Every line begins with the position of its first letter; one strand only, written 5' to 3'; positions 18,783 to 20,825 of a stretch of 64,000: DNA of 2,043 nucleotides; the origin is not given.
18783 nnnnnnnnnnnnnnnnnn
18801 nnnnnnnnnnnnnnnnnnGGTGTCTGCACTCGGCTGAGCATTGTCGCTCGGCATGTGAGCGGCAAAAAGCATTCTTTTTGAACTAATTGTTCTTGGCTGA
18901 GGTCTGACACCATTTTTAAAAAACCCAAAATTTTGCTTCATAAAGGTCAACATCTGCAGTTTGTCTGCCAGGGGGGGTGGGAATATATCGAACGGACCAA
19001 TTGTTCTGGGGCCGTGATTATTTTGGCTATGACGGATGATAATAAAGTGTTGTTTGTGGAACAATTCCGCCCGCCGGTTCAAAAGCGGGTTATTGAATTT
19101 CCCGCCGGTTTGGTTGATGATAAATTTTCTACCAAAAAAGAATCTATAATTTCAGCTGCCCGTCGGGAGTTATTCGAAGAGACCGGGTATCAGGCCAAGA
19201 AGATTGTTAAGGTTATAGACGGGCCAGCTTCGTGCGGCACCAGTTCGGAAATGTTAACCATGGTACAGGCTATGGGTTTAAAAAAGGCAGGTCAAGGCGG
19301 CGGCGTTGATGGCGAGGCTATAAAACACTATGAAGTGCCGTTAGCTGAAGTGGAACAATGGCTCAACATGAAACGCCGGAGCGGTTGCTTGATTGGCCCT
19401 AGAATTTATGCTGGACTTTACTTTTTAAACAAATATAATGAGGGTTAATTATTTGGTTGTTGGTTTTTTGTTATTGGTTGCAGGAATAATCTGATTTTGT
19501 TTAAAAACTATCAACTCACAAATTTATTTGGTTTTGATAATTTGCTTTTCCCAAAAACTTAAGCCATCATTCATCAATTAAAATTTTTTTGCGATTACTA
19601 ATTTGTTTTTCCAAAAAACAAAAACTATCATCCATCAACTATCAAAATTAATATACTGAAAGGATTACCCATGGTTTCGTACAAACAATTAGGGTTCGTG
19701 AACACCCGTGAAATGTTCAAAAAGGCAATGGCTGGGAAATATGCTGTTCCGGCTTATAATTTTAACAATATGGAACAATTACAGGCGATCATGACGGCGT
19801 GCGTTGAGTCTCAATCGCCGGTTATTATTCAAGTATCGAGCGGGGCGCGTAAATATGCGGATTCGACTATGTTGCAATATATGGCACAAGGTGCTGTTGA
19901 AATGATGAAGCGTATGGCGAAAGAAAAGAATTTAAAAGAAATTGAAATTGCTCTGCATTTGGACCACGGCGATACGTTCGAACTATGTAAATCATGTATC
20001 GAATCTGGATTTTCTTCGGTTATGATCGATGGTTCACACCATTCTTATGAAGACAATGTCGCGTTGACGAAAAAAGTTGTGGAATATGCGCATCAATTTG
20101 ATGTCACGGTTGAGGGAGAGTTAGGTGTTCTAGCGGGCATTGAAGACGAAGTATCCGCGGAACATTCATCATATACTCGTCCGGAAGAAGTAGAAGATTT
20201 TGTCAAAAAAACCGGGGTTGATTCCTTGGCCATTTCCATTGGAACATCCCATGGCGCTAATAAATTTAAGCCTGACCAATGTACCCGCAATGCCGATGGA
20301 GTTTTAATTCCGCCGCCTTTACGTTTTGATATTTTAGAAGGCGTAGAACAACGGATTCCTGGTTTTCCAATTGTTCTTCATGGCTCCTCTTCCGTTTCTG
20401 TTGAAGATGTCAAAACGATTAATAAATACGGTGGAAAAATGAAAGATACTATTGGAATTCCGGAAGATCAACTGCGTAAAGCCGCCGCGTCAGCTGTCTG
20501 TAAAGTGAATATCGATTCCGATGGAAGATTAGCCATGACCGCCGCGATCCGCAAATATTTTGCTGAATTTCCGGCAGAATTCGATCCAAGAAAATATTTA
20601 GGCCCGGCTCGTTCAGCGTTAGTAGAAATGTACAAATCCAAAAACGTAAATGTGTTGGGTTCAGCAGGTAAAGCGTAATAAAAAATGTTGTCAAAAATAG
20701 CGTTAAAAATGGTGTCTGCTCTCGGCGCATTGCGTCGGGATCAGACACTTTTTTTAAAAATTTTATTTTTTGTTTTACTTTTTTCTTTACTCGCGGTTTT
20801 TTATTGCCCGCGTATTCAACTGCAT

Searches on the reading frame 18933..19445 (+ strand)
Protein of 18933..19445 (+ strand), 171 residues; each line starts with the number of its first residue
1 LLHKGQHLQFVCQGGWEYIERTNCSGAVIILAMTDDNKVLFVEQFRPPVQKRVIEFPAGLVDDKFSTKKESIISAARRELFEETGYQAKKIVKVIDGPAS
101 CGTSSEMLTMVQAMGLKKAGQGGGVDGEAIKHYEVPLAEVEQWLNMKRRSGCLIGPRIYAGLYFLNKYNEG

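Call 65: search_protein_families(library=pfam, proteins=[window:18933-19445:+], max_evalue=0.0001)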
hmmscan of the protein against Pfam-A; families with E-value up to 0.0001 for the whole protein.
window:18933-19445:+ (171 aa): 1 family
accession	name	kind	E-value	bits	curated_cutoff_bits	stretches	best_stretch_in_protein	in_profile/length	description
PF00293.34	NUDIX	-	1.4e-11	44.9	21.1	1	27-140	5-118/134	NUDIX domain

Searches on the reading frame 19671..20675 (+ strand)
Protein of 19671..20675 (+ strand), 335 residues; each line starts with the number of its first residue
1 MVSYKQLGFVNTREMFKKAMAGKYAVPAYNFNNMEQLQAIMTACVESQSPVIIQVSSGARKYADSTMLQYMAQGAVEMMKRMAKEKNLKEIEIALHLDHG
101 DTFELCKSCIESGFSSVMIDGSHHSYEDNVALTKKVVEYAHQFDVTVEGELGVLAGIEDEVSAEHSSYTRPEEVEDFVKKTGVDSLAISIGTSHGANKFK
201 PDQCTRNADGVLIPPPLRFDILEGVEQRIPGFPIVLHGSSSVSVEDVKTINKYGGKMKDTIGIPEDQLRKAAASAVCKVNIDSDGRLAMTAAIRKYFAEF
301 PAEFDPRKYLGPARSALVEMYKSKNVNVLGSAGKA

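Call 65: search_protein_families(library=pfam, proteins=[window:19671-20675:+], max_evalue=0.0001)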
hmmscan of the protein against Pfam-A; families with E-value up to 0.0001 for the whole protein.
window:19671-20675:+ (335 aa): 1 family
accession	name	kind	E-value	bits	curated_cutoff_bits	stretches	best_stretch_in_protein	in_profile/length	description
PF01116.26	F_bP_aldolase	-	2.7e-96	322.8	25.5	1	10-334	1-277/277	Fructose-bisphosphate aldolase class-II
